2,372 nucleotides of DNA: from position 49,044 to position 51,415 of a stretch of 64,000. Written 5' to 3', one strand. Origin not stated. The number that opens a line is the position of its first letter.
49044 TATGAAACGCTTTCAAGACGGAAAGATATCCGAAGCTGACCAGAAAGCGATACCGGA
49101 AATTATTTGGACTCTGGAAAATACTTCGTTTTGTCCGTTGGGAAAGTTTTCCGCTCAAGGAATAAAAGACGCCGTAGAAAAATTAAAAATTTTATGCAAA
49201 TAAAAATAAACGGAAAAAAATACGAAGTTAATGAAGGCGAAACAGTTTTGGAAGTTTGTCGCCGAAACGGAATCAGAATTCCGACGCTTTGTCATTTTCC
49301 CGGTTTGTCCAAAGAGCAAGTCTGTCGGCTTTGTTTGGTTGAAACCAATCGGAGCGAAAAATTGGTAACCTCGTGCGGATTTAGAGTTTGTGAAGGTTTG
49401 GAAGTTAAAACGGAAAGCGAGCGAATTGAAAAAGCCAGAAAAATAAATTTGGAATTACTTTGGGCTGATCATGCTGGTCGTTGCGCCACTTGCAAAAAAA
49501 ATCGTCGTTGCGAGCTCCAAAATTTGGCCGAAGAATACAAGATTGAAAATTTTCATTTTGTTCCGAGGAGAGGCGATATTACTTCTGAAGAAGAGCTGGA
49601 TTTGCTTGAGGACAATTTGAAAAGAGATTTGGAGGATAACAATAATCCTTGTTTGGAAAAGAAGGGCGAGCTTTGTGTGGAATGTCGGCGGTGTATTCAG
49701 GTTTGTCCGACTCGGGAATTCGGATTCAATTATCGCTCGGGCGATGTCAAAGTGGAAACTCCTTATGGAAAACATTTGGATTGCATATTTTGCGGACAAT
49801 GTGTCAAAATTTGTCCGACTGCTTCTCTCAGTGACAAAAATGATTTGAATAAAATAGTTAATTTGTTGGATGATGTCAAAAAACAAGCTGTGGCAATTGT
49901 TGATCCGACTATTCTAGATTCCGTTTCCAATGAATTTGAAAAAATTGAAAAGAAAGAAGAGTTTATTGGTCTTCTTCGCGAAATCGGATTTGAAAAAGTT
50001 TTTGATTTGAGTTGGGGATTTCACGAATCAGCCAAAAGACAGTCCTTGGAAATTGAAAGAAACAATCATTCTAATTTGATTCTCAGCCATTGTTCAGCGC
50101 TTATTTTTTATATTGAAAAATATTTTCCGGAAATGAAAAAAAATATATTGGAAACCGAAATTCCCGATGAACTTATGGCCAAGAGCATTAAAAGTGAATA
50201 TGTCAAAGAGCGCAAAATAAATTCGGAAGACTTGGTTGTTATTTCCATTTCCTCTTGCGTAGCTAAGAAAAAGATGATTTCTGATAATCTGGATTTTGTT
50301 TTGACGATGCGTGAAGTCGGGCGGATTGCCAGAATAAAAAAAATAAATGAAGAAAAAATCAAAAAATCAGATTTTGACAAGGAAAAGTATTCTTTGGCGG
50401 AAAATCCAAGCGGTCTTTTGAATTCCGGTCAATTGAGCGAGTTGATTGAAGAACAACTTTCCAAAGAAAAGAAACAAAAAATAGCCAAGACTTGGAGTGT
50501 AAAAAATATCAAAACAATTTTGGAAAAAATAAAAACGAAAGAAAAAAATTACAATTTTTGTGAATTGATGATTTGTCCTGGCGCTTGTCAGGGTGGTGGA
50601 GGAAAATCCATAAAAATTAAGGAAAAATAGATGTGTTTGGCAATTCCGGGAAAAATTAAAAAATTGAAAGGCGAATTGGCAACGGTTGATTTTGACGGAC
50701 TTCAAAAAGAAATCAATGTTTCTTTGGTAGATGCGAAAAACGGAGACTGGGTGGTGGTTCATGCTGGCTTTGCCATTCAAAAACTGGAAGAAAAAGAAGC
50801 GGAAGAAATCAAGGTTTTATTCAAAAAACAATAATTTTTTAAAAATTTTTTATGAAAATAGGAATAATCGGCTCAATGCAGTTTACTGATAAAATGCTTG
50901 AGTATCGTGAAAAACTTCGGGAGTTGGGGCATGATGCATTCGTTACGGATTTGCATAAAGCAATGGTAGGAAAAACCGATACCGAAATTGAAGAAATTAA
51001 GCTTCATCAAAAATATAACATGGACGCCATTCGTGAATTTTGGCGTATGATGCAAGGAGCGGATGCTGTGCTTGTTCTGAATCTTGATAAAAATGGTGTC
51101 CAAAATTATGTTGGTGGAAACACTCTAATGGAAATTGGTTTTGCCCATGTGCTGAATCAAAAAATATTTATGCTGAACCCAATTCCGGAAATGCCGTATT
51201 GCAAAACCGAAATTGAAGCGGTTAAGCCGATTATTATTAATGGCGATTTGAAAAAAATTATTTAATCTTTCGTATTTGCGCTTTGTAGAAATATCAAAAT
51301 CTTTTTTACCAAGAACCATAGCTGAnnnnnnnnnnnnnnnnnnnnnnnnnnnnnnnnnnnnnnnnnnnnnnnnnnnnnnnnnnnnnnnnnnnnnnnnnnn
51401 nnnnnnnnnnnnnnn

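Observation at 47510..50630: HydABC-like trimeric [FeFe]-hydrogenase locus whose catalytic subunit has non-canonical H-cluster motifs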

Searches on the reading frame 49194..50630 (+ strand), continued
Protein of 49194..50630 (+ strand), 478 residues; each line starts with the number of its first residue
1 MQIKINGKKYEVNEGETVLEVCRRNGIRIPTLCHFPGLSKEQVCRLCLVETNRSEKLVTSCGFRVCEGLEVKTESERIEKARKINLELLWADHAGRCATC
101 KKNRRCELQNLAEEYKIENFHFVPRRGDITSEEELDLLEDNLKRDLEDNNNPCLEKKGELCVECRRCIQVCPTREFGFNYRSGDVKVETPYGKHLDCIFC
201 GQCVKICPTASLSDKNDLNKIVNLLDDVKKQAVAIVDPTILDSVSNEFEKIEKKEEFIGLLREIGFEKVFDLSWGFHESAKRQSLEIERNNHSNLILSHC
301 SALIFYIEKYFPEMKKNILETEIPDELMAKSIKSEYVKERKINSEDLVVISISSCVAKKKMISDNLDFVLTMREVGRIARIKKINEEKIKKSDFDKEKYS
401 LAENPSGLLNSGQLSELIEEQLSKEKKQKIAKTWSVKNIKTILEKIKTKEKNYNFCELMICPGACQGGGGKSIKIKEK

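Call 41: search_solved_structures(query=P0101, show_alignments=5, max_evalue=1e-60)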
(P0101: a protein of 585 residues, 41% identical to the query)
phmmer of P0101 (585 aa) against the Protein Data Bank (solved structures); distinct sequences matched with E-value up to 1e-60: 43.
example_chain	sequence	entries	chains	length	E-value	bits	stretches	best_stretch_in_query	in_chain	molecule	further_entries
8a6t_A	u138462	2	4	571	2.9e-166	557.9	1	3-584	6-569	Electron bifurcating hydrogenase subunit HydA1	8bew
7q4v_A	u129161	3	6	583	1.2e-151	509.6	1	3-582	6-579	Iron hydrogenase HydA1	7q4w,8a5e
9rj9_A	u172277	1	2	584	1.2e-131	443.6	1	3-580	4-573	Iron hydrogenase 1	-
7qhf_A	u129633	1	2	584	1.3e-131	443.6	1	3-580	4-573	Iron hydrogenase 1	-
4xdd_A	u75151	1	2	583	4.3e-131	441.8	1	3-580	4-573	Iron hydrogenase 1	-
4xdc_A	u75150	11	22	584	4.4e-131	441.8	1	3-580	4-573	Iron hydrogenase 1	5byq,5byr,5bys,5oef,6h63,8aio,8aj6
1c4a_A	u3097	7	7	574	5.5e-131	441.4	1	3-579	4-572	PROTEIN (FE-ONLY HYDROGENASE) | PROTEIN (PERIPLASMIC HYDROGENASE 1) | Iron hydrogenase 1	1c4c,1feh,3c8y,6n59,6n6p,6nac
6gm2_A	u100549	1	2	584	9.6e-131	440.6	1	3-580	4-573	Iron hydrogenase 1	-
6yf4_A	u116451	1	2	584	9.6e-131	440.6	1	3-580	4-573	Iron hydrogenase 1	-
6gm0_A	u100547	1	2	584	9.7e-131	440.6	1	3-580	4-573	Iron hydrogenase 1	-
6gm8_A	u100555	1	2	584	9.7e-131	440.6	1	3-580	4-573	Iron hydrogenase 1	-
8cjy_A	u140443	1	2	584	1.1e-130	440.5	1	3-580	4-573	Iron hydrogenase 1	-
9rjo_A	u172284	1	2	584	1.1e-130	440.4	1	3-580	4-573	Iron hydrogenase 1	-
6gm4_A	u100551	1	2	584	1.1e-130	440.4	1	3-580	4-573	Iron hydrogenase 1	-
6gm1_A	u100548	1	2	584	2.6e-130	439.2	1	3-580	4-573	Iron hydrogenase 1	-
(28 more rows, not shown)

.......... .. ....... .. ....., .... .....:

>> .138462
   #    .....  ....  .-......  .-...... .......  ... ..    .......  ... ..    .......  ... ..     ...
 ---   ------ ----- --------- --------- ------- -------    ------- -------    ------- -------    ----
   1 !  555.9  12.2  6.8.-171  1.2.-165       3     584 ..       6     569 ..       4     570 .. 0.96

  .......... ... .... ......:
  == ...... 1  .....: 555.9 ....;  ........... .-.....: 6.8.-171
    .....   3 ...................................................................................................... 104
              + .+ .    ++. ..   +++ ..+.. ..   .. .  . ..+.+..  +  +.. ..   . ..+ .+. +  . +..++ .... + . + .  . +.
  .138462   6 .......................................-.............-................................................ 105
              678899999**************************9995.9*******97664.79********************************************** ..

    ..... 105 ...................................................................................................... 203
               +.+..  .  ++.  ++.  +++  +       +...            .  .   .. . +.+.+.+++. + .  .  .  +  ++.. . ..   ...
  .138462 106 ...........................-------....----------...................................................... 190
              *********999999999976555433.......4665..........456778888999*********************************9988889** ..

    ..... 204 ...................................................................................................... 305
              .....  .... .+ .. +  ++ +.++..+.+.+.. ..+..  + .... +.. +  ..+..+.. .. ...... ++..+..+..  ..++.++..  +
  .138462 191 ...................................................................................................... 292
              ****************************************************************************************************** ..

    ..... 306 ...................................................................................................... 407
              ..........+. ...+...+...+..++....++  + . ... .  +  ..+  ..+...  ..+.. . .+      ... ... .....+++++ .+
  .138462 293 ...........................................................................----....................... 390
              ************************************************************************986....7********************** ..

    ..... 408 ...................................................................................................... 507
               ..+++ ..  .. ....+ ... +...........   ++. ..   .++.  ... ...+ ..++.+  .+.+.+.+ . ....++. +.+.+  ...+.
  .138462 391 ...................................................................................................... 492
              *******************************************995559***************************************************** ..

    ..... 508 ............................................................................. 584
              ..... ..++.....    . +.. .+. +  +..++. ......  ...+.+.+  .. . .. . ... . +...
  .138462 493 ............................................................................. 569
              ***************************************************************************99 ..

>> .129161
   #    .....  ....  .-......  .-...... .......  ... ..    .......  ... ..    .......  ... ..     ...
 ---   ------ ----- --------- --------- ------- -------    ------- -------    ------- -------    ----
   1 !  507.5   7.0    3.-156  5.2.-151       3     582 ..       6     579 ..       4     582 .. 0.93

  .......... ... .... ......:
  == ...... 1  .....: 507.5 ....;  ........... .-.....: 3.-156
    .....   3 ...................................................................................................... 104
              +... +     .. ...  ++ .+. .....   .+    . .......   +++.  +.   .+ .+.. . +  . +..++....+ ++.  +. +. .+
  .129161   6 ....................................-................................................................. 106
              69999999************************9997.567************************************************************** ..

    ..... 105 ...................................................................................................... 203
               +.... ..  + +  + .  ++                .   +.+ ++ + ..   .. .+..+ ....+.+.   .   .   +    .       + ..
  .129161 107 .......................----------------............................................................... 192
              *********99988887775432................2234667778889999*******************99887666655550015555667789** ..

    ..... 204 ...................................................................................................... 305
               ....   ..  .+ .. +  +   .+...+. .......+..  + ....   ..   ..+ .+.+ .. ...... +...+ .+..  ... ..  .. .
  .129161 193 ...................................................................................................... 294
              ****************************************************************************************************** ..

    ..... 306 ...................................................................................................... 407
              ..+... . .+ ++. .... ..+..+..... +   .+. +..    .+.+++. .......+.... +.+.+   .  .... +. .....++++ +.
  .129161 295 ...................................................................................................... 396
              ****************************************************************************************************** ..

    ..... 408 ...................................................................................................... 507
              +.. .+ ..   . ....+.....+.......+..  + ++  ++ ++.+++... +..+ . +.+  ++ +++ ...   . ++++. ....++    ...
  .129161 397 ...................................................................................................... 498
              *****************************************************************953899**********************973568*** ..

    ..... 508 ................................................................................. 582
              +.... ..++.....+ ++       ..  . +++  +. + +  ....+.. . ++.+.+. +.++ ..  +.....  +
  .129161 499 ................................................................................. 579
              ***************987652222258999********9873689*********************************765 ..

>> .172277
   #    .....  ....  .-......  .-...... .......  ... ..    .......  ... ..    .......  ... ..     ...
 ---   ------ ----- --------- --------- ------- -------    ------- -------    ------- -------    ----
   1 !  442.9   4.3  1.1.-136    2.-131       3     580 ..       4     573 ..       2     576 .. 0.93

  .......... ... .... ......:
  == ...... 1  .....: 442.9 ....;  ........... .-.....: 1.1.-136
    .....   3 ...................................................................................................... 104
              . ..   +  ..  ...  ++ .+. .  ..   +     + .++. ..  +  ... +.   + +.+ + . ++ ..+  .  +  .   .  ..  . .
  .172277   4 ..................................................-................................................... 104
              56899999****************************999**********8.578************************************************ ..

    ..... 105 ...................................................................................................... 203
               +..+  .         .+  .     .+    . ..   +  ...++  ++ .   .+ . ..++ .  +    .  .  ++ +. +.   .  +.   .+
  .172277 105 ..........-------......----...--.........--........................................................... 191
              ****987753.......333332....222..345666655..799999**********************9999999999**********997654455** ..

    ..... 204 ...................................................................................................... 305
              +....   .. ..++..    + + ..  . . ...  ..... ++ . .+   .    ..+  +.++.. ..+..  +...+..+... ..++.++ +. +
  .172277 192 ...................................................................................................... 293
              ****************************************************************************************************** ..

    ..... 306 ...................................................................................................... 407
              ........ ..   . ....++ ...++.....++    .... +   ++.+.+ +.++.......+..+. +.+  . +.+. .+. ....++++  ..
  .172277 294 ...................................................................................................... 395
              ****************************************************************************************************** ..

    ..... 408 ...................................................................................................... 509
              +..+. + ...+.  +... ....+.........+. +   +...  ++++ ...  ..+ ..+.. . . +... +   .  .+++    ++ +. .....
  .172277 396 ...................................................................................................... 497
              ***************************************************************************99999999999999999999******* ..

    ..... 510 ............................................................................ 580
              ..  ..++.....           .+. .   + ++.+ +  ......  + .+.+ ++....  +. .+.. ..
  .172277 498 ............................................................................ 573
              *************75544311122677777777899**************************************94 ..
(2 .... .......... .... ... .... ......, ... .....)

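Call 46: predict_structure(alignment_id=A1)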
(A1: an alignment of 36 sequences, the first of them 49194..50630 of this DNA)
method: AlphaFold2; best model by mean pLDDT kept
length: 478 residues; sequences in the alignment: 36
mean_pLDDT: 76.5   pTM: 0.66
mean pLDDT of the five models: 76.5, 70.8, 70.8, 70.0, 69.6
residues with pLDDT >= 90: 198; 70-90: 126; 50-70: 59; < 50: 95
segments of 3 or more residues with pLDDT < 50: 34-43, 91-104, 118-164, 177-193, 210-213, 476-478
pLDDT, mean of each block of 10 residues (from residue 1): 93 88 82 50 66 86 88 85 64 46 54 55 38 39 36 39 55 58 40 58 67 68 95 94 90 96 97 92 94 93 91 95 94 94 93 89 85 90 93 89 58 81 86 91 96 94 87 61
secondary structure, 60 per line:
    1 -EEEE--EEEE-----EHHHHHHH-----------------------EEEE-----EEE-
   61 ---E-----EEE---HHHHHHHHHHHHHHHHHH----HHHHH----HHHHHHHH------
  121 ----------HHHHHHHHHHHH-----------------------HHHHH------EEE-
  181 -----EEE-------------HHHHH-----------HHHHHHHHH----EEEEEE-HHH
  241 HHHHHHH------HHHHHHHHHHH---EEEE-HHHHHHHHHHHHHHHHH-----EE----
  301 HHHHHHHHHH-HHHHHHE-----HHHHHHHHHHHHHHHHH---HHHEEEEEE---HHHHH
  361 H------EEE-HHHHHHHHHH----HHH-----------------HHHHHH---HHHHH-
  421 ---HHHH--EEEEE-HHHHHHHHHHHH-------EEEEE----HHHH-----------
elements in order: E2-5 E8-11 H18-24 E48-51 E57-59 E70-72 H76-93 H98-102 H107-114 H131-142 H166-170 E177-179 E186-188 H202-206 H218-226 E231-236 H238-247 H254-264 E268-271 H273-289 H301-310 H312-317 H324-340 E347-352 H356-361 E368-370 H372-381 H406-411 H415-419 H424-427 E430-434 H436-447 E455-459 H464-467

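Call 49: fold_search(model_id=the predicted structure, library=pdb)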
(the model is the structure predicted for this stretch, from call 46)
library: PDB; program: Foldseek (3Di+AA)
matches with E <= 10: 545; with E <= 0.001: 149
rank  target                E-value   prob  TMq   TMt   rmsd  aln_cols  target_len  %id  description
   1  8a6t_A                7.8e-33  1.00  0.60  0.51  14.2       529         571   28  Cryo-EM structure of the electron bifurcating Fe-Fe hydrogenase HydABC complex from Thermoanaerobacter kivui in the re (released 2023-02-15)
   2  7q4w_A                5.0e-30  1.00  0.61  0.51  14.1       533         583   27  CryoEM structure of electron bifurcating Fe-Fe hydrogenase HydABC complex A. woodii in the oxidised state (released 2023-02-15)
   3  6gm1_A                8.9e-30  1.00  0.61  0.51  14.2       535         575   21  [FeFe]-hydrogenase CpI from Clostridium pasteurianum, variant E282A (released 2018-11-07)
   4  5la3_A                1.3e-29  1.00  0.60  0.51  14.3       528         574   22  [FeFe]-hydrogenase CpI from Clostridium pasteurianum, variant E279A (released 2017-06-21)
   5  6gm3_B                1.8e-29  1.00  0.61  0.51  14.3       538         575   22  [FeFe]-hydrogenase CpI from Clostridium pasteurianum, variant R286A (released 2018-11-07)
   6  7p8n_a                2.0e-29  1.00  0.61  0.46  13.2       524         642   26  TmHydABC- T. maritima hydrogenase with bridge closed (released 2022-09-14)
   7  9rjq_A                2.2e-29  1.00  0.60  0.51  14.5       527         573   21  [FeFe]-hydrogenase CpI from Clostridium pasteurianum, variant Q195L (released 2026-03-04)
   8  6gly_B                2.4e-29  1.00  0.60  0.51  14.2       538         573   22  [FeFe]-hydrogenase CpI from Clostridium pasteurianum, variant C299A (released 2018-11-07)
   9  6yf4_B                2.7e-29  1.00  0.61  0.52  14.1       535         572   22  [FeFe]-hydrogenase I from Clostridium pasteurianum (CpI), variant E279D (released 2020-09-02)
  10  5la3_B                2.7e-29  1.00  0.60  0.51  14.1       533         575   22  [FeFe]-hydrogenase CpI from Clostridium pasteurianum, variant E279A (released 2017-06-21)
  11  6gm2_A                2.8e-29  1.00  0.61  0.51  14.2       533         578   22  [FeFe]-hydrogenase CpI from Clostridium pasteurianum, variant E282D (released 2018-11-07)
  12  6glz_A                2.8e-29  1.00  0.60  0.50  14.0       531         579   22  [FeFe]-hydrogenase CpI from Clostridium pasteurianum, variant C299D (released 2018-11-07)
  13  7p5h_A                4.5e-29  1.00  0.62  0.54  13.1       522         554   26  TmHydABC- D2 map (released 2022-09-14)
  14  5byr_A                4.7e-29  1.00  0.61  0.52  14.2       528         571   22  Semisynthetic [FeFe]-hydrogenase CpI with propane-dithiolato-bridged [2Fe] cofactor (released 2015-11-11)
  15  9rjo_B                5.0e-29  1.00  0.60  0.51  14.0       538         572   22  [FeFe]-hydrogenase CpI from Clostridium pasteurianum, variant N160L-Q195L (released 2026-03-04)
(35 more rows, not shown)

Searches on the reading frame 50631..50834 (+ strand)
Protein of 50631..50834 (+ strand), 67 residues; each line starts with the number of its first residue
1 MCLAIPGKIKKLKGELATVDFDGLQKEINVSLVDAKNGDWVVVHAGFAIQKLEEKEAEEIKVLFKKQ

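Call 20: search_protein_families(library=ncbifam, proteins=[window:50631-50834:+], max_evalue=0.001)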
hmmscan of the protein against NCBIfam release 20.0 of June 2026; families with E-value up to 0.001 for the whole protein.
window:50631-50834:+ (67 aa): 3 families
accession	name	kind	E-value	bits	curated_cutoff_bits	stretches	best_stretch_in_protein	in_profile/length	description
TIGR00074.1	hypC_hupF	subfamily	1.6e-20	72.8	48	1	1-63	1-64/80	HypC/HybG/HupF family hydrogenase formation chaperone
NF007712.0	PRK10409.1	equivalog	1.3e-12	47.9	136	1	1-59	1-66/90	HypC/HybG/HupF family hydrogenase formation chaperone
NF007721.0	PRK10413.1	equivalog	4e-11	42.7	115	1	1-59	1-67/87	hydrogenase maturation factor HybG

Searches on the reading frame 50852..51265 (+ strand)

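Call 4: search_protein_families(library=pfam, proteins=[window:50852-51265:+], max_evalue=0.01)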
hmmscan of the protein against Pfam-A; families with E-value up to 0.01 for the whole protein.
window:50852-51265:+ (137 aa): 1 family
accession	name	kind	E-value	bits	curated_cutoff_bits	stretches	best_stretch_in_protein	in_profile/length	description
PF05014.21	Nuc_deoxyrib_tr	-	0.01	16.4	28.8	0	7-109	5-97/117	Nucleoside 2-deoxyribosyltransferase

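Call 20: search_protein_families(library=ncbifam, proteins=[window:50852-51265:+], max_evalue=0.001)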
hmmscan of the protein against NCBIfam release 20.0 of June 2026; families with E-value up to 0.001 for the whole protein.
window:50852-51265:+ (137 aa): 0 families
